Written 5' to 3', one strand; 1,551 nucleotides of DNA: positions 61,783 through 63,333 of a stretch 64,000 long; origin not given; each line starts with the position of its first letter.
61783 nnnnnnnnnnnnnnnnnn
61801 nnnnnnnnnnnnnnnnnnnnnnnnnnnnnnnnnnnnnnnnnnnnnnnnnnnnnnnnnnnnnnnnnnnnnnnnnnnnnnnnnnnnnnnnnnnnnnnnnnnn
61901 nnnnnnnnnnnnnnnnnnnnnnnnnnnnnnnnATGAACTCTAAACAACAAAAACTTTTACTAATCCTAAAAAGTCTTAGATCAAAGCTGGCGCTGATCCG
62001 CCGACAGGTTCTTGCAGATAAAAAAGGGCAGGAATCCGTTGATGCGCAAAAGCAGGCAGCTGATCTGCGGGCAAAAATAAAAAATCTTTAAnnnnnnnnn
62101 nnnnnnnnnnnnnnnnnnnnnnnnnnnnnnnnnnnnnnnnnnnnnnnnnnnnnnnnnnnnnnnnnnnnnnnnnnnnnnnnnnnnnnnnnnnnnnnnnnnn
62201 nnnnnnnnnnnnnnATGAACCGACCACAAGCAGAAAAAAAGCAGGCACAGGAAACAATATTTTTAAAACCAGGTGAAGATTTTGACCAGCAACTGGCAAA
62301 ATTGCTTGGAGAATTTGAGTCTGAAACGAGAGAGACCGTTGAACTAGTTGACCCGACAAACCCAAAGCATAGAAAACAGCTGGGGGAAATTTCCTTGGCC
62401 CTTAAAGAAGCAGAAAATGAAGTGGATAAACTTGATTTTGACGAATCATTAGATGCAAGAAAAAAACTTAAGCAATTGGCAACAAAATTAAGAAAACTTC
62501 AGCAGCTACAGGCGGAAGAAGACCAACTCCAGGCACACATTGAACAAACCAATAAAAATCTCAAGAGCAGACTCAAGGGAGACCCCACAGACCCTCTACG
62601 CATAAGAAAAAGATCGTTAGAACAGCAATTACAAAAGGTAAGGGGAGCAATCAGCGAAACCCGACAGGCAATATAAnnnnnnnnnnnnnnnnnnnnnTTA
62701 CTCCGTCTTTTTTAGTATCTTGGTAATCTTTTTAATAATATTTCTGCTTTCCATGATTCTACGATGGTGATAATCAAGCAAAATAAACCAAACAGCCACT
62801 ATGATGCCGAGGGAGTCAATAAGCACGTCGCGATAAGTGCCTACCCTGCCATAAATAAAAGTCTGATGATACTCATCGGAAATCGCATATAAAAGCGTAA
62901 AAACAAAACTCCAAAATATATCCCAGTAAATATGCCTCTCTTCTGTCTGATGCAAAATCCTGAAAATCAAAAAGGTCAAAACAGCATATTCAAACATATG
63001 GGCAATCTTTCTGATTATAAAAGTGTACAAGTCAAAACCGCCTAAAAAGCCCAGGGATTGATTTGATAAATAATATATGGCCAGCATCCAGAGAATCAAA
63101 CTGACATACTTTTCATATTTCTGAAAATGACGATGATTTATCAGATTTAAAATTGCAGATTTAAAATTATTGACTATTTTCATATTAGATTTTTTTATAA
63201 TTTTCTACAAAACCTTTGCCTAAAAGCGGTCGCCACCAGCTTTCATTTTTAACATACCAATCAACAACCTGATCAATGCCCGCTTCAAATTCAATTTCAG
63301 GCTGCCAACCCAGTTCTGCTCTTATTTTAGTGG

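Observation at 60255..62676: Plus-strand operon of uncharacterised coiled-coil proteins and two tiny cationic peptides, with a palindromic operator, inserted into the rml cluster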

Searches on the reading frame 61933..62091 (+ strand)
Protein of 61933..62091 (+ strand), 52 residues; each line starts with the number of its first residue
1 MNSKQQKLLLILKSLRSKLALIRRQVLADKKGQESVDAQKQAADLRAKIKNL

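Call 5: search_protein_families(library=pfam, proteins=[window:61933-62091:+], max_evalue=1)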
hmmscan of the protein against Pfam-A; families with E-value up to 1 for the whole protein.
window:61933-62091:+ (52 aa): 1 family
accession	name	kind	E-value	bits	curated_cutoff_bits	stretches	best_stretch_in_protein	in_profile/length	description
PF07544.18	Med9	-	0.2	12.2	26.9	1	12-42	28-58/80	RNA polymerase II transcription mediator complex subunit 9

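Call 32: search_solved_structures(query=A3, max_evalue=10)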
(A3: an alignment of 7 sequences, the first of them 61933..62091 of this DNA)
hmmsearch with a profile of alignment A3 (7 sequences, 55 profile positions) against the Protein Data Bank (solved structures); distinct sequences matched with E-value up to 10: 4.
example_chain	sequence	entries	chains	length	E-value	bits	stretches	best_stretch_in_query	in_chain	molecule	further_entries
9l7c_B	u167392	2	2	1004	0.18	15.4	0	15-38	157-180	GGDEF domain-containing protein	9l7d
9x25_B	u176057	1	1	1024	0.19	15.3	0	15-38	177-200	GGDEF domain-containing protein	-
2b3o_A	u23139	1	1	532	1.1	12.9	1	23-44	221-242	Tyrosine-protein phosphatase, non-receptor type 6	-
1nr3_A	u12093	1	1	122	2.5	11.7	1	8-37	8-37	DNA-binding protein tfx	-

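Call 47: search_protein_families(library=phrogs, proteins=[window:61933-62091:+], max_evalue=0.1)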
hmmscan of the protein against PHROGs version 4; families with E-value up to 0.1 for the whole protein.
window:61933-62091:+ (52 aa): 0 families

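Call 48: search_protein_families(library=ncbifam, proteins=[window:61933-62091:+], max_evalue=0.1)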
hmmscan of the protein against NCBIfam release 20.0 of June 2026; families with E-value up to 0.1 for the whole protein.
window:61933-62091:+ (52 aa): 0 families

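Call 49: search_protein_families(library=padloc, proteins=[window:61933-62091:+], max_evalue=0.1)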
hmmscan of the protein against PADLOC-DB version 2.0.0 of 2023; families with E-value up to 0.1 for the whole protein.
window:61933-62091:+ (52 aa): 0 families

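Call 83: search_protein_families(library=pfam, alignment_id=A3, max_evalue=1)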
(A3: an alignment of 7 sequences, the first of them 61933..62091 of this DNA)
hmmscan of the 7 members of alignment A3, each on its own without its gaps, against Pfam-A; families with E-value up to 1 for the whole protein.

A. member 1, window:61933-62091:+ (52 aa): 1 family
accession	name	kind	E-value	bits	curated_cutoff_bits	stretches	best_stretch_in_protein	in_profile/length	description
PF07544.18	Med9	-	0.2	12.2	26.9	1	12-42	28-58/80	RNA polymerase II transcription mediator complex subunit 9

B. families by the number of members that match (of 7 scanned): 8 families
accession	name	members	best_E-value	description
PF10960.13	Holin_BhlA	1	0.016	BhlA holin family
PF09187.15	RdDM_RDM1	1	0.048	RNA-directed DNA methylation 1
PF06847.16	Arc_PepC_II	1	0.1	Archaeal Peptidase A24 C-terminus Type II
PF12308.13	Noelin-1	1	0.18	Neurogenesis glycoprotein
PF07544.18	Med9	1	0.2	RNA polymerase II transcription mediator complex subunit 9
PF05266.19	DUF724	1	0.28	Protein of unknown function (DUF724)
PF05680.17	ATP-synt_E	1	0.3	ATP synthase E chain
PF23406.1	ZNF380_CC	1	0.43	ZNF380 coiled-coil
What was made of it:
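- No match to any ribosomal, histone-like or RNA-binding family (calls 5, 32, 48, 83).
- Tried and rejected: There is no Pfam or PDB support (calls 5, 32, 83), so I dropped it.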

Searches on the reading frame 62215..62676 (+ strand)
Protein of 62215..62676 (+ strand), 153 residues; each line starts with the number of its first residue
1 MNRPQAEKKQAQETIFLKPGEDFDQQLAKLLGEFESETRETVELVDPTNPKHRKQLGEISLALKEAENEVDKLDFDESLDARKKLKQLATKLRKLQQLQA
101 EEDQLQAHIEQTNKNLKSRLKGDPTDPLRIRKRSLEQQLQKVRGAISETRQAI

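Call 5: search_protein_families(library=pfam, proteins=[window:62215-62676:+], max_evalue=1)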
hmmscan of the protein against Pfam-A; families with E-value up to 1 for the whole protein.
window:62215-62676:+ (153 aa): 5 families
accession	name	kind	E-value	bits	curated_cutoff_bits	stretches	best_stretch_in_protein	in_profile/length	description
PF13675.11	PilJ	-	0.006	17.1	26.6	1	87-152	32-94/114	Type IV pili methyl-accepting chemotaxis transducer N-term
PF06029.17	AlkA_N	-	0.026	15.2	26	1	62-122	51-107/118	AlkA N-terminal domain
PF09762.14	CCDC93_CC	-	0.13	11.7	30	1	7-120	125-238/429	CCDC93 coiled-coil domain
PF24611.2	Spectrin_Anc-1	-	0.47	11.2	33.2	1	55-120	37-107/115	Nuclear anchorage protein 1, spectrin-like repeat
PF02601.20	Exonuc_VII_L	-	0.91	9.4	35.9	0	20-143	142-267/315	Exonuclease VII, large subunit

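Call 18: find_related_loci(query=window:62215-62676:+, collection=metagenome_contigs, flank=10000)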
Query window:62215-62676:+ (153 aa) in metagenome_contigs; peptide patterns used: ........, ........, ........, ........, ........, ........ (x = any residue, [..] = any of these).
600 stretches matched a pattern, but none encodes a relative of the query by tblastn (E <= 1e-3).

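Call 47: search_protein_families(library=phrogs, proteins=[window:62215-62676:+], max_evalue=0.1)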
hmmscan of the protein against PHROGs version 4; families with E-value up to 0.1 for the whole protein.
window:62215-62676:+ (153 aa): 1 family
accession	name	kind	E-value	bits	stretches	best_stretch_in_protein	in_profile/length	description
phrog_12082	-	head and packaging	0.012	15.1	1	20-118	600-694/715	portal protein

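Call 48: search_protein_families(library=ncbifam, proteins=[window:62215-62676:+], max_evalue=0.1)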
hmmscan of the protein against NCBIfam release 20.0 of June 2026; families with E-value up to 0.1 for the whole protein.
window:62215-62676:+ (153 aa): 6 families
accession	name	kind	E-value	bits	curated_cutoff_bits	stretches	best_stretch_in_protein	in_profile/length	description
TIGR02169.1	SMC_prok_A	equivalog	0.00061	17.6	729.4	1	5-139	218-351/1165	chromosome segregation protein SMC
NF041859.1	silencer_MvaTU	equivalog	0.0064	16.7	75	1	16-55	29-68/120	histone-like nucleoid-structuring protein, MvaT/MvaU family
TIGR00998.1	8a0101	subfamily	0.033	13.1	390.8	1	77-119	78-120/334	EmrA/EmrK family multidrug efflux transporter periplasmic adaptor subunit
NF041034.1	Rad50_Sulf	equivalog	0.039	11.8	1000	1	40-151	205-318/872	DNA double-strand break repair ATPase Rad50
NF041860.1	silencer_MvaT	exception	0.065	13.4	180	1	10-54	23-67/125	histone-like nucleoid-structuring protein MvaT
NF045487.1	ASRP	equivalog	0.078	11.5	300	0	48-151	377-474/593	archaea-specific SMC-related protein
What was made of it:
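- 62215..62676 (+): F153: 153-aa charged, probably coiled-coil protein, the last gene of the operon. Only weak coiled-coil-type matches (call 48).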

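Call 49: search_protein_families(library=padloc, proteins=[window:62215-62676:+], max_evalue=0.1)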
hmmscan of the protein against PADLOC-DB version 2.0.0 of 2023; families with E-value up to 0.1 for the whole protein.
window:62215-62676:+ (153 aa): 2 families
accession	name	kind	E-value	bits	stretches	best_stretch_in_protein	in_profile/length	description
PDLC03865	LmuB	-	0.011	12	1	23-150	629-760/1007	-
PDLC03859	LmuB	-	0.062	10.5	1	44-124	183-436/611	-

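Call 86: search_solved_structures(query=window:62215-62676:+, max_evalue=1)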
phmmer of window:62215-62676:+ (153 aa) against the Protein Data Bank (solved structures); distinct sequences matched with E-value up to 1: 1.
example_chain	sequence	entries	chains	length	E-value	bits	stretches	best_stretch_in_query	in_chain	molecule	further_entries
8ump_A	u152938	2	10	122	0.32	14.7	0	39-95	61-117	T33-ml35-redesigned-TPR-domain-fold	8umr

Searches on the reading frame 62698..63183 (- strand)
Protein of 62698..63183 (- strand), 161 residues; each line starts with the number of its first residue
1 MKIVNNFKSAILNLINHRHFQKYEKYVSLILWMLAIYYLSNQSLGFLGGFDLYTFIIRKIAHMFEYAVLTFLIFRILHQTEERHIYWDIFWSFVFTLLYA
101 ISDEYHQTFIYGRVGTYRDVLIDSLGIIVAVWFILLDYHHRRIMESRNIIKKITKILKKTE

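Call 5: search_protein_families(library=pfam, proteins=[window:62698-63183:-], max_evalue=1)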
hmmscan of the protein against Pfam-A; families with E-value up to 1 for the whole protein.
window:62698-63183:- (161 aa): 2 families
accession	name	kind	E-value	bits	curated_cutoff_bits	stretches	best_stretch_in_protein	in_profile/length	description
PF04892.17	VanZ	-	5.7e-15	56.5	30.1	1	14-135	33-123/126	VanZ like family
PF23593.1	HEAT_ATR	-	0.072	13.5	27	1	56-82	9-35/99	Serine/threonine-protein kinase ATR-like, HEAT repeats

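Call 20: find_related_loci(query=window:62698-63183:-, collection=metagenome_contigs, flank=10000)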
Query window:62698-63183:- (161 aa) in metagenome_contigs; peptide patterns used: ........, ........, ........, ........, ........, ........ (x = any residue, [..] = any of these).
50 stretches matched a pattern; 11 encode a relative of the query (tblastn E <= 1e-3); 11 distinct loci.
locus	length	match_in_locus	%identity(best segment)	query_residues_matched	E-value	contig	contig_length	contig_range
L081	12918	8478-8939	65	6-159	1e-67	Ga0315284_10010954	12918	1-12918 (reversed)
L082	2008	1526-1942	71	8-146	9e-68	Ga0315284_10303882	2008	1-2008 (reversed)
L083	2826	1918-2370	63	6-152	1e-58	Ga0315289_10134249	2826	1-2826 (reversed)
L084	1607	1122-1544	62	3-142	7e-60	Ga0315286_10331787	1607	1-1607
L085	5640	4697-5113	63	8-145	2e-57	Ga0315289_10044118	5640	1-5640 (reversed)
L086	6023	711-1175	58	8-161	2e-57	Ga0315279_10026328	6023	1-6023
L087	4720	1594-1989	62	17-147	1e-56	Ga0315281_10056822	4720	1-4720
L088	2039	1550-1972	62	3-142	2e-57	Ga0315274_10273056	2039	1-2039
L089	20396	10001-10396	66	11-141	4e-55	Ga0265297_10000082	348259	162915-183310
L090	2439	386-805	48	3-145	6e-36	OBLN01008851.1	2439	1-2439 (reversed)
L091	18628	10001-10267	42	26-116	6e-16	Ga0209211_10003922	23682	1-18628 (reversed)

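Call 47: search_protein_families(library=phrogs, proteins=[L087:2094-2951:-], max_evalue=0.1)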
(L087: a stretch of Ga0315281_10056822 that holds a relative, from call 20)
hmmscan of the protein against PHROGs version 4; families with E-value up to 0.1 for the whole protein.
L087:2094-2951:- (285 aa): 0 families

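Call 48: search_protein_families(library=ncbifam, proteins=[L087:2094-2951:-], max_evalue=0.1)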
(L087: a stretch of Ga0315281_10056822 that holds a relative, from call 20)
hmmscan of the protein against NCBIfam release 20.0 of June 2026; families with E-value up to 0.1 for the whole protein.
L087:2094-2951:- (285 aa): 1 family
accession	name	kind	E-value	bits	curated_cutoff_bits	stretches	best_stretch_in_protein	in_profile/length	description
TIGR03100.1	hydr1_PEP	hypoth_equivalog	0.089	12.1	168.45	0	211-263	170-223/274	hydrolase 1, exosortase A system-associated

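Call 49: search_protein_families(library=padloc, proteins=[L087:2094-2951:-], max_evalue=0.1)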
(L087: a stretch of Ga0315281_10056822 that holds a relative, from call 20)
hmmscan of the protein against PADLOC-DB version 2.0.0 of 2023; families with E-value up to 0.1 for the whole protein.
L087:2094-2951:- (285 aa): 0 families

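Call 88: search_protein_families(library=pfam, proteins=[L081:8962-9438:+, L087:2094-2951:-, L081:9476-9883:-], max_evalue=0.1)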
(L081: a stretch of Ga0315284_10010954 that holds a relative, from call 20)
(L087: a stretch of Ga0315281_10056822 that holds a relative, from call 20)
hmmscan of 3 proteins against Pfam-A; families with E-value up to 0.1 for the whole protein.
L081:8962-9438:+ (158 aa): 0 families

L087:2094-2951:- (285 aa): 1 family
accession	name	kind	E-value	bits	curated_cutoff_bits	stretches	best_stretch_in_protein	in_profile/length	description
PF13315.11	DUF4085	-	0.0005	20.2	24.1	1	23-80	16-71/205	Protein of unknown function (DUF4085)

L081:9476-9883:- (135 aa): 2 families
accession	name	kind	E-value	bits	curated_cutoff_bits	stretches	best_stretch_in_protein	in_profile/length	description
PF09164.15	VitD-bind_III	-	0.045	14.2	27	0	60-90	10-40/65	Vitamin D binding protein, domain III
PF14407.11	Frankia_peptide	-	0.064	14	48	0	44-72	33-61/63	Ribosomally synthesized peptide prototyped by Frankia Franean1_4349.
